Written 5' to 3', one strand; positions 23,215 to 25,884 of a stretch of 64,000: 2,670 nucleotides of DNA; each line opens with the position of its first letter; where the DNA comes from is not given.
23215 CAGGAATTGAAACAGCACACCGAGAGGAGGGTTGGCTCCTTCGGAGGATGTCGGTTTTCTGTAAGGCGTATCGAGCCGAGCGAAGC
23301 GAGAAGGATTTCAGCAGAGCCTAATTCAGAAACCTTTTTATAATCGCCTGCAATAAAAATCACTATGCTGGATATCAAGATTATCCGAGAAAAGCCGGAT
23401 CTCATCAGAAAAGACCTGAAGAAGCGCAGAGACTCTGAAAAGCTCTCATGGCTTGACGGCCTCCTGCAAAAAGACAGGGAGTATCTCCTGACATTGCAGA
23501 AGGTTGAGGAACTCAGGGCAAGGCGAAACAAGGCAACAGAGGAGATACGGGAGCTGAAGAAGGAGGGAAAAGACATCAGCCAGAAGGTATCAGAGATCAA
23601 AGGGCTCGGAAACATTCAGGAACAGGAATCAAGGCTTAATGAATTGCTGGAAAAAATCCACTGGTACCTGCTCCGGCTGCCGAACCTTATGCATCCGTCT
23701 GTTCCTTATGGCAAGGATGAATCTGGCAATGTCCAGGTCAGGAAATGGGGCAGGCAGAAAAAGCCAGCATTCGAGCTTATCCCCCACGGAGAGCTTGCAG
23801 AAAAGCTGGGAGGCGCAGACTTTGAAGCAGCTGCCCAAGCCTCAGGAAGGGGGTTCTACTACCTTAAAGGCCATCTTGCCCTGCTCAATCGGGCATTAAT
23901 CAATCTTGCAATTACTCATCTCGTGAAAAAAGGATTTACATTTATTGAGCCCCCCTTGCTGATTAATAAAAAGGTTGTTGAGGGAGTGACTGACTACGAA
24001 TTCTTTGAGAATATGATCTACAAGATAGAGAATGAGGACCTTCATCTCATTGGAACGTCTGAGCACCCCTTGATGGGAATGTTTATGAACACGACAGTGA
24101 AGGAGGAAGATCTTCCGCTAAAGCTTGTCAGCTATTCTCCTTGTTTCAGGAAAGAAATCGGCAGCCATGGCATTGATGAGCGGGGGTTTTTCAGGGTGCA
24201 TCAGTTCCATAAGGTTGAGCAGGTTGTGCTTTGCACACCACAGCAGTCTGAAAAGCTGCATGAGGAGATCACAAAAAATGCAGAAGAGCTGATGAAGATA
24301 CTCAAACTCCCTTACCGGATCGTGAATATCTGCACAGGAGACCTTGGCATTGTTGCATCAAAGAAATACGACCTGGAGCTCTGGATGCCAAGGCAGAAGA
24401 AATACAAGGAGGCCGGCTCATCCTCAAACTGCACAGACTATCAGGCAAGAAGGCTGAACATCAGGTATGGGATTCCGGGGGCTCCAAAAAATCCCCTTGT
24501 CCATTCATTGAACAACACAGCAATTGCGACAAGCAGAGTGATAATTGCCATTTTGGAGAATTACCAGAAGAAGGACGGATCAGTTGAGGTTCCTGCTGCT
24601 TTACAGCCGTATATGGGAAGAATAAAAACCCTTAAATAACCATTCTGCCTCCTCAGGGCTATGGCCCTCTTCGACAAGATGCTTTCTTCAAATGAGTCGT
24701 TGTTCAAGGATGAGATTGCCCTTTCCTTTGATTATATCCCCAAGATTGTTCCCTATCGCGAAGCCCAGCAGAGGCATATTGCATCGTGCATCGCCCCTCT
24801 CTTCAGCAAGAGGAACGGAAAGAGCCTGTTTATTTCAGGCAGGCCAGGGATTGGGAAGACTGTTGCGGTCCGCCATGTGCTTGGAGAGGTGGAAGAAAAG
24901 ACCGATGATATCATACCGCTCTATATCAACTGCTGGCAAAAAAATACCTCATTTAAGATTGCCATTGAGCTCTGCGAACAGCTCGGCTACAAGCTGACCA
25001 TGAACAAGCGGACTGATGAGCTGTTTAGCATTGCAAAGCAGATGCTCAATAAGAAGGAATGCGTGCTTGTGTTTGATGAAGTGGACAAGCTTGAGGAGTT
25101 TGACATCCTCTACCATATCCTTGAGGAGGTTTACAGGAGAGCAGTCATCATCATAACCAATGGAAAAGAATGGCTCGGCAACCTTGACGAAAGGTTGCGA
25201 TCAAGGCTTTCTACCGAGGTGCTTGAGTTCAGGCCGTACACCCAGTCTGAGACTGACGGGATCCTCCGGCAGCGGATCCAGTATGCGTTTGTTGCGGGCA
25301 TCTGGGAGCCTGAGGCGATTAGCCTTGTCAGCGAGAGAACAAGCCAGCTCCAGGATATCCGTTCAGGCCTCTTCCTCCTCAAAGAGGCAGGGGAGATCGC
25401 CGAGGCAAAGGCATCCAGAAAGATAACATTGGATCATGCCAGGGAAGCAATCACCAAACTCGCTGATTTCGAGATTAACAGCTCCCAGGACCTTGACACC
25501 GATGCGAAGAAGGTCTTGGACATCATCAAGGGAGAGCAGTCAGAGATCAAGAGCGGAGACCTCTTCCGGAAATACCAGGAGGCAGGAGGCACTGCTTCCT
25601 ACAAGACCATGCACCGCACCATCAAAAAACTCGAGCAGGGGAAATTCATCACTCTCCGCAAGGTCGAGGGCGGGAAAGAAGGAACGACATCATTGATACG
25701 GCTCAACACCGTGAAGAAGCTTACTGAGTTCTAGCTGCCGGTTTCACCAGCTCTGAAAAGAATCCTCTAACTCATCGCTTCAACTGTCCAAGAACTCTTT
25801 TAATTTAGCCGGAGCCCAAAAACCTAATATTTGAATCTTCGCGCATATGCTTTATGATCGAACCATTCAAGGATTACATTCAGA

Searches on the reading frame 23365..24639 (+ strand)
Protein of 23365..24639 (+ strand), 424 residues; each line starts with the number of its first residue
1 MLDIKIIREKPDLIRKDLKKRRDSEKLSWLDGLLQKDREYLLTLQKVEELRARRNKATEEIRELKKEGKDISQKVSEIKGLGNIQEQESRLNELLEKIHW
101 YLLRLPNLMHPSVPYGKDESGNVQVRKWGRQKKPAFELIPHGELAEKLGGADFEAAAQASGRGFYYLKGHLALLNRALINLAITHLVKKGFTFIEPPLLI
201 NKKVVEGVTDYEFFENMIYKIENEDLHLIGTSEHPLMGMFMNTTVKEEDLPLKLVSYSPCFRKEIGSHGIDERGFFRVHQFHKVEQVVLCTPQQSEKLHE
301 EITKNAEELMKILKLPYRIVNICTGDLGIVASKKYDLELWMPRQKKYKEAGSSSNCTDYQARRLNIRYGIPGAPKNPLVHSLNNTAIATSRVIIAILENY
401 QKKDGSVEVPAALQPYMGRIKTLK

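Call 20: search_protein_families(library=pfam, proteins=[window:23365-24639:+], max_evalue=0.001)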
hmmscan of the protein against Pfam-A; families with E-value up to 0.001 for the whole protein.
window:23365-24639:+ (424 aa): 2 families
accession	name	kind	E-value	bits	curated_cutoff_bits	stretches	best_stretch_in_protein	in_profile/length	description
PF00587.30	tRNA-synt_2b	-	9.3e-38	130.5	29.3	1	221-400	5-179/179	tRNA synthetase class II core domain (G, H, P, S and T)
PF02403.27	Seryl_tRNA_N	-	6.6e-19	68.6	28.2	1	1-108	1-107/108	Seryl-tRNA synthetase N-terminal domain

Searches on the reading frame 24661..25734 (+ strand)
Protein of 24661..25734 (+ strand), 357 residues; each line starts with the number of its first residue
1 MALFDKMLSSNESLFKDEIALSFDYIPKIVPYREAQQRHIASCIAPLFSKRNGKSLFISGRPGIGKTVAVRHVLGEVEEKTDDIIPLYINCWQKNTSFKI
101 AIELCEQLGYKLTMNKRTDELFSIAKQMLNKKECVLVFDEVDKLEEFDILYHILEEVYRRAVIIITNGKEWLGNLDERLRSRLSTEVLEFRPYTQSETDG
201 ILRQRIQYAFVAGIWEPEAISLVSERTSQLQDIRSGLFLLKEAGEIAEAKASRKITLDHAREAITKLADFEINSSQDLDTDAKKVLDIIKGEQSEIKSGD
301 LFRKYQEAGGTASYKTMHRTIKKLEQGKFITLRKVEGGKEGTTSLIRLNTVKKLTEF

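Call 20: search_protein_families(library=pfam, proteins=[window:24661-25734:+], max_evalue=0.001)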
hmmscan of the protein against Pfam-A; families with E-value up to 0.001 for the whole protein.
window:24661-25734:+ (357 aa): 12 families
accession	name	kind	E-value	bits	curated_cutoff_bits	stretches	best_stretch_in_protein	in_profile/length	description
PF13401.12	AAA_22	-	3.9e-13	50.3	27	1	52-153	4-104/130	AAA domain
PF22703.2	Cdc6_lid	-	1.1e-12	48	27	1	201-263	3-66/68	Cdc6 AAA+ ATPase-type lid domain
PF00004.35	AAA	-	3.9e-09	37.5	21.2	1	57-186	2-126/131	ATPase family associated with various cellular activities (AAA)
PF13191.12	AAA_16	-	1.2e-08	36.1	32.6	1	30-146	2-146/167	AAA ATPase domain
PF00931.28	NB-ARC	-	1.9e-07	31.1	23.5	1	38-169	3-137/248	NB-ARC domain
PF05729.18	NACHT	-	5.2e-07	30.1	26.7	1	56-194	3-155/167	NACHT domain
PF24883.2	NPHP3_N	-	7.3e-06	26.7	24.8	1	52-127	21-96/164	Nephrocystin 3, N-terminal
PF13173.12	AAA_14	-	2.5e-05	24.7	27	1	54-197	3-127/129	AAA domain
PF05621.17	TniB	-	0.00013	22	22.4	1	53-145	35-132/189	Bacterial TniB protein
PF19995.5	iSTAND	-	0.00055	20.8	24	1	79-161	62-144/163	inactive STAND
PF20720.3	nSTAND3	-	0.0006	20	27.2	0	54-87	18-51/155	Novel STAND NTPase 3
PF13245.12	AAA_19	-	0.00068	20.3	25.1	0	51-164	9-121/134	AAA domain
